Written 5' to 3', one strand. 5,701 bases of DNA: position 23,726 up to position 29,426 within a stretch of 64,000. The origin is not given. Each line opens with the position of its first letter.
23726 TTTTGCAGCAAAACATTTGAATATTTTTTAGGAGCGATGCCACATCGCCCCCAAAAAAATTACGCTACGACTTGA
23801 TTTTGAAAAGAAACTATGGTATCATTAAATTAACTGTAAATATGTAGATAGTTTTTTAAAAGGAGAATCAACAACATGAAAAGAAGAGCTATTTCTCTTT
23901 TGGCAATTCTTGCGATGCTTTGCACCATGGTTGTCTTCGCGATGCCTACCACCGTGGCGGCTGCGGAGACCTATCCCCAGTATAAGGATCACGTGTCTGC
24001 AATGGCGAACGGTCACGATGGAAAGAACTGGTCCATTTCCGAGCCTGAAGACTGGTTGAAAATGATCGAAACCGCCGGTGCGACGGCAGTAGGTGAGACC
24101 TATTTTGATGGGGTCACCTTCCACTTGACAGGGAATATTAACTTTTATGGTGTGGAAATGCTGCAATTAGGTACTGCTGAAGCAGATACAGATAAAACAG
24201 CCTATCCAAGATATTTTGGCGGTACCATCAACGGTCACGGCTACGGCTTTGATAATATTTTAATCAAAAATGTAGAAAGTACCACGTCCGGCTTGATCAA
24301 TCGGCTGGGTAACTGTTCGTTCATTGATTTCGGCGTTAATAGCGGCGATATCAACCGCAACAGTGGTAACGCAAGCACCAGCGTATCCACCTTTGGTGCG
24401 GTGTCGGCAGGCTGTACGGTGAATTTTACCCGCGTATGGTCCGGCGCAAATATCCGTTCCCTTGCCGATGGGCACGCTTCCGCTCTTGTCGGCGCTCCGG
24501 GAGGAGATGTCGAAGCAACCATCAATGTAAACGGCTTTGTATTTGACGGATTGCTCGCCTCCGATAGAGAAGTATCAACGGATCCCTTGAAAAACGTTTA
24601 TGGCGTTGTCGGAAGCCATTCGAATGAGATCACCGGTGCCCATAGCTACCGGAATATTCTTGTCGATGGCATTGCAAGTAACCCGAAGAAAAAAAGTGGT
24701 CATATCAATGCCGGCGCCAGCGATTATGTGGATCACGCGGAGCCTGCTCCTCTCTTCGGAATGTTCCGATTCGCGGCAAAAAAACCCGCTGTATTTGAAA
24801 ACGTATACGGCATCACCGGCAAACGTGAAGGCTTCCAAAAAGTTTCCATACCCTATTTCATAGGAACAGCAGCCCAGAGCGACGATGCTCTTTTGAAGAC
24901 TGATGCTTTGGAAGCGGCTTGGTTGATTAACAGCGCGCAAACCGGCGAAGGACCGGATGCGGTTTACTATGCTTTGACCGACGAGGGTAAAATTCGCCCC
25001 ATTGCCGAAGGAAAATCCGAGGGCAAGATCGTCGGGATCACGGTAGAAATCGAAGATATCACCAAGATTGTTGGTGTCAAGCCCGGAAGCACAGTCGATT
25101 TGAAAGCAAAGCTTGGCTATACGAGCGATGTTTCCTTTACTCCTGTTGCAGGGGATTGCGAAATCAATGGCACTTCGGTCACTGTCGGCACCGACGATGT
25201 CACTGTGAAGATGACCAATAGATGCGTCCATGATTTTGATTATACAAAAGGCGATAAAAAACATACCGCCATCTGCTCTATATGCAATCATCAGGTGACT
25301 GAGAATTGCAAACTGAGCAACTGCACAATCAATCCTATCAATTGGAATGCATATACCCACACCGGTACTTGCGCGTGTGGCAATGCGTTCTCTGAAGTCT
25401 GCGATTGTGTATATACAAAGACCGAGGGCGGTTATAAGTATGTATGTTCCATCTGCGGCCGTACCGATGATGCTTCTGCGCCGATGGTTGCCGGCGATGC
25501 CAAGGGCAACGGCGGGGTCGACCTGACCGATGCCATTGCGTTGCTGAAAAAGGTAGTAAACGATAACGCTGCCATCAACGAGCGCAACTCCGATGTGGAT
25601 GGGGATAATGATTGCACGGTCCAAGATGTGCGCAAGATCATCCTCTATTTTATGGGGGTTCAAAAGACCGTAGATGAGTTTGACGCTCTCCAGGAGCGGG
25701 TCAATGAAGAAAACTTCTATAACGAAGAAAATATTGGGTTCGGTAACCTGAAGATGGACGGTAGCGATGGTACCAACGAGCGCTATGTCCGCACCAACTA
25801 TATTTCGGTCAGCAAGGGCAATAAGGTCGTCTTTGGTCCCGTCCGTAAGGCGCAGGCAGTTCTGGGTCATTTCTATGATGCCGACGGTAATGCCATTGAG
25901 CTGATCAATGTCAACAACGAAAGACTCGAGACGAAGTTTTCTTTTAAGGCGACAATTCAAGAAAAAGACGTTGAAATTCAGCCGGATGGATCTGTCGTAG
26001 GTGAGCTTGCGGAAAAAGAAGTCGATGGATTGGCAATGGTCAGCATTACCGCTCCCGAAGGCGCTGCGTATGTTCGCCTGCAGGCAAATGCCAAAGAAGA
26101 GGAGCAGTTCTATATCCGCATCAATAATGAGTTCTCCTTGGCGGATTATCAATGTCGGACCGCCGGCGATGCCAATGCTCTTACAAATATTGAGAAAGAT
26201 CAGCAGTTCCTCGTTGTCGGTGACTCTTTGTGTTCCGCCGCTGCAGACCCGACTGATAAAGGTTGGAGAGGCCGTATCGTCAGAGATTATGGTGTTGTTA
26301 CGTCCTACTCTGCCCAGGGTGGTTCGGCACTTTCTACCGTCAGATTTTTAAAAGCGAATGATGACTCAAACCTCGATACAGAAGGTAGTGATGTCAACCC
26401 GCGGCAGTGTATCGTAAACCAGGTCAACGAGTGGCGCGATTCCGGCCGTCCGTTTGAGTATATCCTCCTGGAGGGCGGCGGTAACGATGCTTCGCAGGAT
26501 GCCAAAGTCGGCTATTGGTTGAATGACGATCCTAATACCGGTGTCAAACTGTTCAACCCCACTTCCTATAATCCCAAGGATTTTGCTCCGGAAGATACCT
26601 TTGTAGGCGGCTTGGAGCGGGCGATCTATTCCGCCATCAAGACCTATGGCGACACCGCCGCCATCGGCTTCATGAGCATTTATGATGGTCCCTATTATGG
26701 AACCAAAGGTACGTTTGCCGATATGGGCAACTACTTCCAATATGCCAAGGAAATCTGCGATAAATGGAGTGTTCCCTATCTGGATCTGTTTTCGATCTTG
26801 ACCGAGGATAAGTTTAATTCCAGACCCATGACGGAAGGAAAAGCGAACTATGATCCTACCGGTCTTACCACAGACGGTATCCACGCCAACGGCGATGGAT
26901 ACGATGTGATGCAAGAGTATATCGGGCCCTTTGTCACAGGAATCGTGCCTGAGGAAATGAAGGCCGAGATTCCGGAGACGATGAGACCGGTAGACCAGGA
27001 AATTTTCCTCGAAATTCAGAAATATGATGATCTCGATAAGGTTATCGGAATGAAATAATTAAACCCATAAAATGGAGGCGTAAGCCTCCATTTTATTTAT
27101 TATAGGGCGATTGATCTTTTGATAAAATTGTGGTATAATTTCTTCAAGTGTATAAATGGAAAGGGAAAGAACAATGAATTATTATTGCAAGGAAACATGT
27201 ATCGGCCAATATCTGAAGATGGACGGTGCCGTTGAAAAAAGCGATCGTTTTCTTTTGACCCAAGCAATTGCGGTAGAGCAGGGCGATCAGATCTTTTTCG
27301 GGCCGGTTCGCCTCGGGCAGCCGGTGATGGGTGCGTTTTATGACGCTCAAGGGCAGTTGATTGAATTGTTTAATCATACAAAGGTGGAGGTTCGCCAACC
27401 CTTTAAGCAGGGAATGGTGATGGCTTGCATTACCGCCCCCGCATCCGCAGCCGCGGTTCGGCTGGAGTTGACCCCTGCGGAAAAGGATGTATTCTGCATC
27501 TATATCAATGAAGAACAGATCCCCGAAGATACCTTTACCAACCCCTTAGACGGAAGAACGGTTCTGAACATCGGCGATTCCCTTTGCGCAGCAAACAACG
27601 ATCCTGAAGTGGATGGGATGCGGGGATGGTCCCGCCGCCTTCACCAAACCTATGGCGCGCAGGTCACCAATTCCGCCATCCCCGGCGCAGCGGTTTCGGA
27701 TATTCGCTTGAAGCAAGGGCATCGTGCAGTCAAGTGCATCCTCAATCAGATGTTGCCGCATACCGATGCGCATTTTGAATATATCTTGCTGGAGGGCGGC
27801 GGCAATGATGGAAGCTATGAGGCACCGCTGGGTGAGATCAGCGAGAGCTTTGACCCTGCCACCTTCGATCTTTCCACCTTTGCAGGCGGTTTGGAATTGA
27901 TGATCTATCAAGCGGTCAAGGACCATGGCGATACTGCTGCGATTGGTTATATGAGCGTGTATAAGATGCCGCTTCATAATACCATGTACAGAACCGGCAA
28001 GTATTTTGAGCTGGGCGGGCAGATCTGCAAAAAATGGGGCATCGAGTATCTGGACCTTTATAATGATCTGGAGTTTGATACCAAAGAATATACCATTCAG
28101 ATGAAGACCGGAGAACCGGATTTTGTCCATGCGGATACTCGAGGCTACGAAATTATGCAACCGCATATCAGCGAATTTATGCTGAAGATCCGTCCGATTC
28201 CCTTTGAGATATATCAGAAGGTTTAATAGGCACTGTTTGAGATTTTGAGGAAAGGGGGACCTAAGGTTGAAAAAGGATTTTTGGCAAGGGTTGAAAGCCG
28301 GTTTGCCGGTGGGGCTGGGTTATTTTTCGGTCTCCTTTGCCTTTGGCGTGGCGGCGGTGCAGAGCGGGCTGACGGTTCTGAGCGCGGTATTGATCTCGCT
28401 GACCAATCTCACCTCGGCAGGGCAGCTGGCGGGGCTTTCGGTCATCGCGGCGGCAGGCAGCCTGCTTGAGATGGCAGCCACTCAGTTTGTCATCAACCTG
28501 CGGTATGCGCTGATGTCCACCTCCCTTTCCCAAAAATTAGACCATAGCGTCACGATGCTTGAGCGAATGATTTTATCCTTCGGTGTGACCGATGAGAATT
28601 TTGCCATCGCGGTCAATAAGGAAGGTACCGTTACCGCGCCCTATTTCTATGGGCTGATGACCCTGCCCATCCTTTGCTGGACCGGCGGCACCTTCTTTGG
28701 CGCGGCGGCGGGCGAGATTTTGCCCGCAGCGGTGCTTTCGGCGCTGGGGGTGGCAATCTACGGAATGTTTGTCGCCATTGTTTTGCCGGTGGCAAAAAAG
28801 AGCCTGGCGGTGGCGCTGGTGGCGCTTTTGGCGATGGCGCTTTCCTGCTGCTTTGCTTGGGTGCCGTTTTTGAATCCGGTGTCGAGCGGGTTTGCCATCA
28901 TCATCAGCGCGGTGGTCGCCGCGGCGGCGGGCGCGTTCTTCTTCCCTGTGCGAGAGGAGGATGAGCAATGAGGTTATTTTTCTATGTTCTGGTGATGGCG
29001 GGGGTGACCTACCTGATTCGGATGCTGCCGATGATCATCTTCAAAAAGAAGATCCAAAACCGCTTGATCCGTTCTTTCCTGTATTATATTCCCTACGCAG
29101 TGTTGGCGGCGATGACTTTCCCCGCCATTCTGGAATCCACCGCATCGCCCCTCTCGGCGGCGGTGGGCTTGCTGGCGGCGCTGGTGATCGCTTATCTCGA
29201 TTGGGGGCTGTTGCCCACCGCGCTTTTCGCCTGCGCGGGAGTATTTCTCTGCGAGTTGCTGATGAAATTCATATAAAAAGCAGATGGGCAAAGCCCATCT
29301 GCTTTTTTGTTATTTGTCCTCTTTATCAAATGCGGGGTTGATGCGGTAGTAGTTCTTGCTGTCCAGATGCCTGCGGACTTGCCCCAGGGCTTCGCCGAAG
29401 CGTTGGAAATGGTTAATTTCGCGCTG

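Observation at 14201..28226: Six-gene tandem array of SGNH/GDSL hydrolase paralogs built on one conserved two-domain core, in three cellular addresses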

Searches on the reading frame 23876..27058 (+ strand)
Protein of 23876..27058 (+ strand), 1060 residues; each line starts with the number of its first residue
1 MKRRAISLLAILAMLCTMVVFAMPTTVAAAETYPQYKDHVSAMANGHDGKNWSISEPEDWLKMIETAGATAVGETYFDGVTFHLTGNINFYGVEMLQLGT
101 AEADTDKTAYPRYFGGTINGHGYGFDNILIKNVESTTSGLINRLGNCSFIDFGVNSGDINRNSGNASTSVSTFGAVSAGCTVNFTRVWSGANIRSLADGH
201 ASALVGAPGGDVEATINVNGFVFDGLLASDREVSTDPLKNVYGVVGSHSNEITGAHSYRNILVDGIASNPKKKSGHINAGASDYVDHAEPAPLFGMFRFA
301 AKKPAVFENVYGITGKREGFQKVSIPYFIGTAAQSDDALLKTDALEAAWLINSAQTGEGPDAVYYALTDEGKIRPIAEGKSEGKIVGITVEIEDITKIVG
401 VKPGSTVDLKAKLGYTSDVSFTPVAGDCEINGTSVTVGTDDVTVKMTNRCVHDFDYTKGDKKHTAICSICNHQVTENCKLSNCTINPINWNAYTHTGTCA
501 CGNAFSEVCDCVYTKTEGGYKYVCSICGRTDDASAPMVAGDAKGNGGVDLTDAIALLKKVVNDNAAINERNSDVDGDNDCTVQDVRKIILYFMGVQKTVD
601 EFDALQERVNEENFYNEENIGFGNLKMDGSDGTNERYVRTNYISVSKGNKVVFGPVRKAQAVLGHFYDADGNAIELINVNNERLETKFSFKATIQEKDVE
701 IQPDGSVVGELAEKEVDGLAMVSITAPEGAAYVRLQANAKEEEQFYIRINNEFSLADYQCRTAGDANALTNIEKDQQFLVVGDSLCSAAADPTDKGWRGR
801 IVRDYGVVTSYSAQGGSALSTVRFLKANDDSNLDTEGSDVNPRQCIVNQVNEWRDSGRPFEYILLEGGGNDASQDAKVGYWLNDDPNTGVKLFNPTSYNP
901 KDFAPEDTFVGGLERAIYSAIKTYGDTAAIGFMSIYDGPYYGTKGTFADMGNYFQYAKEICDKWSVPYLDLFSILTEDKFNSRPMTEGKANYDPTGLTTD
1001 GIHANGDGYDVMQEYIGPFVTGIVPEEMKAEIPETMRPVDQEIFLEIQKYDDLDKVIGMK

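Call 3: search_protein_families(library=pfam, proteins=[window:23876-27058:+], max_evalue=0.1)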
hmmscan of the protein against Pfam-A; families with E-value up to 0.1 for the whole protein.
window:23876-27058:+ (1060 aa): 4 families
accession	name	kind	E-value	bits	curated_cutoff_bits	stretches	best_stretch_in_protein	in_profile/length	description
PF13472.12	Lipase_GDSL_2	-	2.7e-07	31.7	32.9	1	781-1010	2-177/178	GDSL-like Lipase/Acylhydrolase family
PF00404.24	Dockerin_1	-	0.0045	17.6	22.9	1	539-591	1-55/57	Dockerin type I domain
PF00657.28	Lipase_GDSL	-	0.013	16.1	23.6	0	780-1016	3-208/208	GDSL-like Lipase/Acylhydrolase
PF06689.19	zf-C4_ClpX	-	0.046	14.1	27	0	523-541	2-20/39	ClpX C4-type zinc finger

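Call 4: search_protein_families(library=ncbifam, proteins=[window:23876-27058:+], max_evalue=0.1)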
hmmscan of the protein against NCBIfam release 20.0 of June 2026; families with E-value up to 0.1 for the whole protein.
window:23876-27058:+ (1060 aa): 0 families

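Call 85: search_protein_families(library=phrogs, proteins=[window:23876-27058:+], max_evalue=0.001)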
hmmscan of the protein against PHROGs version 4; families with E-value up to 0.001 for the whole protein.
window:23876-27058:+ (1060 aa): 2 families
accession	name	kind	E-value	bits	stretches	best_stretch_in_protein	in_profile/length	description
phrog_11541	-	unknown function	2.8e-17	63.4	1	693-1023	518-826/832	-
phrog_5240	-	tail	5e-12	46.2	1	739-1014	424-659/670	tail fiber protein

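Call 102: search_protein_families(library=padloc, proteins=[window:23876-27058:+], max_evalue=0.001)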
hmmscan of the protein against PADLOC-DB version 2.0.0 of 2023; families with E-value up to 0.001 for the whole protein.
window:23876-27058:+ (1060 aa): 0 families

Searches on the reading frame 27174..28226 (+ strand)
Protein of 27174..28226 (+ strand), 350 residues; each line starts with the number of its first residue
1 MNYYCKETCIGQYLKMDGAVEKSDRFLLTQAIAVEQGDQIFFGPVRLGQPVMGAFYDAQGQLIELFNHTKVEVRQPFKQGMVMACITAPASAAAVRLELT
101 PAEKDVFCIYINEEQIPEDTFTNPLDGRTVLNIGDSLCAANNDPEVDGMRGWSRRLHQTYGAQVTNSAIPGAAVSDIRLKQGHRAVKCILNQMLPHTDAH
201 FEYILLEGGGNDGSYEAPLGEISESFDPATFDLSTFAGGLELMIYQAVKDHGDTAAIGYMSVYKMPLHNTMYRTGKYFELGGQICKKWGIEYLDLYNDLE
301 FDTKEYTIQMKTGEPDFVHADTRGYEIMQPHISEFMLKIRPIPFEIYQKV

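Call 3: search_protein_families(library=pfam, proteins=[window:27174-28226:+], max_evalue=0.1)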
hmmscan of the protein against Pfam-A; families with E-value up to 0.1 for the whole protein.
window:27174-28226:+ (350 aa): 2 families
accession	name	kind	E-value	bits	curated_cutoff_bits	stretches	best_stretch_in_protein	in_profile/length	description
PF13472.12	Lipase_GDSL_2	-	2.9e-10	41.4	32.9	1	133-327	2-178/178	GDSL-like Lipase/Acylhydrolase family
PF00657.28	Lipase_GDSL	-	2.9e-07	31.3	23.6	1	130-328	1-204/208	GDSL-like Lipase/Acylhydrolase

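Call 4: search_protein_families(library=ncbifam, proteins=[window:27174-28226:+], max_evalue=0.1)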
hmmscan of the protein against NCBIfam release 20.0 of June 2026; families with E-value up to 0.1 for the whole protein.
window:27174-28226:+ (350 aa): 0 families

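Call 85: search_protein_families(library=phrogs, proteins=[window:27174-28226:+], max_evalue=0.001)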
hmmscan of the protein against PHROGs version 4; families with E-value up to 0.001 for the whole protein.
window:27174-28226:+ (350 aa): 2 families
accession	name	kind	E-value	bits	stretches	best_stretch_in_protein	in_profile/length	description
phrog_11541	-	unknown function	3.5e-23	82.9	1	2-338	473-825/832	-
phrog_5240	-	tail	3.1e-22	79.9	1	122-337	451-666/670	tail fiber protein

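Call 87: search_dna_similar(query=window:27174-28223:+, collection=phages, mode=protein, max_evalue=0.001, max_rows=30)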
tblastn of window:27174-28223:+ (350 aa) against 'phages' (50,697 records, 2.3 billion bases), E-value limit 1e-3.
Records with a match: 7; places in all: 7; records where one place covers at least 80% of the query: 4.
Best place of each record, by identity: <60% 7.
By first word of the organism name: Bacteriophage 3; Bacillus 2; Clostridium 2.
By host as written in the record: - 3; Bacillus halmapalus DSM 29712 2; Clostridium perfringens 2.
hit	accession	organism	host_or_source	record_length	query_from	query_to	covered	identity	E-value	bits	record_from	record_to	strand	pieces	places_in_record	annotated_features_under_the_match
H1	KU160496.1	Bacillus phage vB_BhaS-171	Bacillus halmapalus DSM 29712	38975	7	325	91%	23.5%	2e-12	74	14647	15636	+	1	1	GDSL-like lipase/acylhydrolase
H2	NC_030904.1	Bacillus phage vB_BhaS-171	Bacillus halmapalus DSM 29712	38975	7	325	91%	23.5%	2e-12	74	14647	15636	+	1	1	GDSL-like lipase/acylhydrolase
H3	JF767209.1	Clostridium phage phiCP34O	Clostridium perfringens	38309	11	295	81%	25.5%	2e-16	87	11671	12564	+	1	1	lysophospholipase L1-related esterase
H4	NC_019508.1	Clostridium phage phiCP34O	Clostridium perfringens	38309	11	295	81%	25.5%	2e-16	87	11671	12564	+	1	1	lysophospholipase L1-related esterase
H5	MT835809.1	Bacteriophage sp.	human fecal samples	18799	122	336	61%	25.1%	6e-5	51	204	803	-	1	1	record has no annotation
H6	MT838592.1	Bacteriophage sp.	human fecal samples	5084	123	295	49%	29.9%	3e-7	58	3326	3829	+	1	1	record has no annotation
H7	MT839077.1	Bacteriophage sp.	human fecal samples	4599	123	295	49%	27.5%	3e-8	61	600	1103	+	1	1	record has no annotation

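Call 88: get_annotated_region(hit=H3, flank=6000)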
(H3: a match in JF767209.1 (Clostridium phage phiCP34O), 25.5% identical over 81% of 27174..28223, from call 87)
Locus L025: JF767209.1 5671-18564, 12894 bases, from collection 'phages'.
description: Clostridium phage phi34O, complete genome.
organism: Clostridium phage phiCP34O (NCBI taxid 1042123)
taxonomy: Viruses; Duplodnaviria; Heunggongvirae; Uroviricota; Caudoviricetes
host: Clostridium perfringens; source: -; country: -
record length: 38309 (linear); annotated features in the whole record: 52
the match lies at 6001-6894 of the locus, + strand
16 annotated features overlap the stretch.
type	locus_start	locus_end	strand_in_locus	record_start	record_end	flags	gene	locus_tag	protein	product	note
CDS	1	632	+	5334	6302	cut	-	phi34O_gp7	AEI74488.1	3''-phosphoadenosine 5''-phosphosulfate sulfotransferase/FAD synthetase-related enzyme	PAPS reductase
CDS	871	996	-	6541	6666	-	-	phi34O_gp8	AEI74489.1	hypothetical protein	-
CDS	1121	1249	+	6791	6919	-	-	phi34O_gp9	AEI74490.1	hypothetical protein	-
CDS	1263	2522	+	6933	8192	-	-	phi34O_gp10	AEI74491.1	predicted P-loop ATPase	-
CDS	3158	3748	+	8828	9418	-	-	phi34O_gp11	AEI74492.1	phage minor structural protein GP20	-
CDS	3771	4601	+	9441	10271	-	-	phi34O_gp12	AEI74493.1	P22 coat protein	gp5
CDS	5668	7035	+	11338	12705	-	-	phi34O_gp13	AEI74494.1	lysophospholipase L1-related esterase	-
CDS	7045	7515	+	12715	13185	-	-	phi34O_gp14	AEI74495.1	hypothetical protein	-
CDS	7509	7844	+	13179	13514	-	-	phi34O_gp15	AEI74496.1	hypothetical protein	-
CDS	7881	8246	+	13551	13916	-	-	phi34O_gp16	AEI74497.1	hypothetical protein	-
CDS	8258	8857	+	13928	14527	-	-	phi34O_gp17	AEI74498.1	hypothetical protein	-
CDS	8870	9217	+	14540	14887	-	-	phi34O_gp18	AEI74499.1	hypothetical protein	-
CDS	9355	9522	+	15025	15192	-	-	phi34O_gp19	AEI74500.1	hypothetical protein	-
CDS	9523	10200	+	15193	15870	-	-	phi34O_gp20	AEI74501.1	phage-related minor tail protein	-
CDS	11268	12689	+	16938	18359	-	-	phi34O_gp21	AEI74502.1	phage-related minor tail protein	-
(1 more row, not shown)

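Call 89: get_annotated_region(hit=H1, flank=6000)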
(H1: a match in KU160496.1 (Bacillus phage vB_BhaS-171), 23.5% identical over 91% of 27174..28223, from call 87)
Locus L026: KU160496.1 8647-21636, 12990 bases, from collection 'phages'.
description: Bacillus phage vB_BhaS-171, complete genome.
organism: Bacillus phage vB_BhaS-171 (NCBI taxid 1775140)
taxonomy: Viruses; Duplodnaviria; Heunggongvirae; Uroviricota; Caudoviricetes
host: Bacillus halmapalus DSM 29712; source: Lake Elmenteita; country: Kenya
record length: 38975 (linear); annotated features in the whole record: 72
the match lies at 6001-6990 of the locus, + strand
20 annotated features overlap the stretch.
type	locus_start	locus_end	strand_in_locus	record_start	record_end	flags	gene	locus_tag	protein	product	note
CDS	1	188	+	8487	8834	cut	-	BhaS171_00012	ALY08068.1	putative head-tail adaptor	similar to head-tail adaptor protein [Bacillus cereus], hypothetical protein mEp235_009 [Enterobacteria phage mEp235] ...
CDS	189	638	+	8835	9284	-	-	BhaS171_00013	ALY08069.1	hypothetical protein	putative phage protein, HK97 gp10 family; similar to WP_008679549 hypothetical protein [Clostridium sp. 7_2_43FAA]; ...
CDS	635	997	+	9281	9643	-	-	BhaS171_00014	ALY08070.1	hypothetical protein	similar to hypothetical protein P40081_01100 [Paenibacillus sp. FSL P4-0081] and hypothetical protein phi34O_gp16 ...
CDS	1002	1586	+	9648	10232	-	-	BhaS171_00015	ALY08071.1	hypothetical protein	similar to WP_004832626 hypothetical protein [Parvimonas micra]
regulatory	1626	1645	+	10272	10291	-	-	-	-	terminator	putative transcriptional terminator, - 11.60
CDS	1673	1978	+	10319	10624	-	-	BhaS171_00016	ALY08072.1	hypothetical protein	similar to hypothetical protein [Bacillus mannanilyticus]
CDS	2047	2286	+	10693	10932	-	-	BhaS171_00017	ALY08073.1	hypothetical protein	-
CDS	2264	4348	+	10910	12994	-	-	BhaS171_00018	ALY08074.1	tail tape measure protein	conserved domain tape_meas_TP901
CDS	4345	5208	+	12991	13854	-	-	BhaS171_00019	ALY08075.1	hypothetical protein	similar to hypothetical protein GPGV1_gp30 [Geobacillus phage GBSV1]; conserved domain Sipho_tail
CDS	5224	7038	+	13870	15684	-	-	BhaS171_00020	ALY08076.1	GDSL-like lipase/acylhydrolase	similar to lysophospholipase L1-related esterase [Clostridium phage phiCP34O]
CDS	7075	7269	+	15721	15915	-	-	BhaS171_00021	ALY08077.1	hypothetical protein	-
CDS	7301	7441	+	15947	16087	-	-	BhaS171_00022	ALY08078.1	hypothetical protein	-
regulatory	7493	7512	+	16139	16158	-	-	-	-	terminator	putative transcriptional terminator, -12.20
CDS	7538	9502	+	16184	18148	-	-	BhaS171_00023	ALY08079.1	pectate lyase superfamily protein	similar to gp18.3 [Bacillus phage SPO1]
CDS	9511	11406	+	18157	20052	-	-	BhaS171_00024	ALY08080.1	hypothetical protein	similar to putative phage structural protein [Enterococcus phage phiEf11]; conserved domain put_anti_recept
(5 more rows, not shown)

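Call 102: search_protein_families(library=padloc, proteins=[window:27174-28226:+], max_evalue=0.001)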
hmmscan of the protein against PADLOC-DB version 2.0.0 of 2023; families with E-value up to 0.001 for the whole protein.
window:27174-28226:+ (350 aa): 0 families

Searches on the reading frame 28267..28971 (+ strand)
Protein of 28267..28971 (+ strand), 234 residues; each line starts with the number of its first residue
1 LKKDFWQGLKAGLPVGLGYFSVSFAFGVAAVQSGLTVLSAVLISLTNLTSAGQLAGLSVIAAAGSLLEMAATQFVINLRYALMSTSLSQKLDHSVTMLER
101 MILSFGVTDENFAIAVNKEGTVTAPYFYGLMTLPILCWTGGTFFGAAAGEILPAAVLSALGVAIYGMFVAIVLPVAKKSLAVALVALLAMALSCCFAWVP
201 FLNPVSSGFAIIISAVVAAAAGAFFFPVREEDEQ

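Call 67: search_protein_families(library=pfam, proteins=[window:28267-28971:+], max_evalue=0.01)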
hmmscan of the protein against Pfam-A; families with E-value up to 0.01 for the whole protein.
window:28267-28971:+ (234 aa): 1 family
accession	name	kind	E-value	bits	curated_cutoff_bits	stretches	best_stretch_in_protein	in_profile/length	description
PF03591.19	AzlC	-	2.1e-39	135.5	32.1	1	14-152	1-137/137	AzlC protein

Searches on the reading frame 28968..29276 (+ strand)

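Call 67: search_protein_families(library=pfam, proteins=[window:28968-29276:+], max_evalue=0.01)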
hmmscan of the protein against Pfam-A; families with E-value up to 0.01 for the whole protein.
window:28968-29276:+ (102 aa): 1 family
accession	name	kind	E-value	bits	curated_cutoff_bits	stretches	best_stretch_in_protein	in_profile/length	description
PF05437.17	AzlD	-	4.6e-15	56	23.7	1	4-94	2-97/99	Branched-chain amino acid transport protein (AzlD)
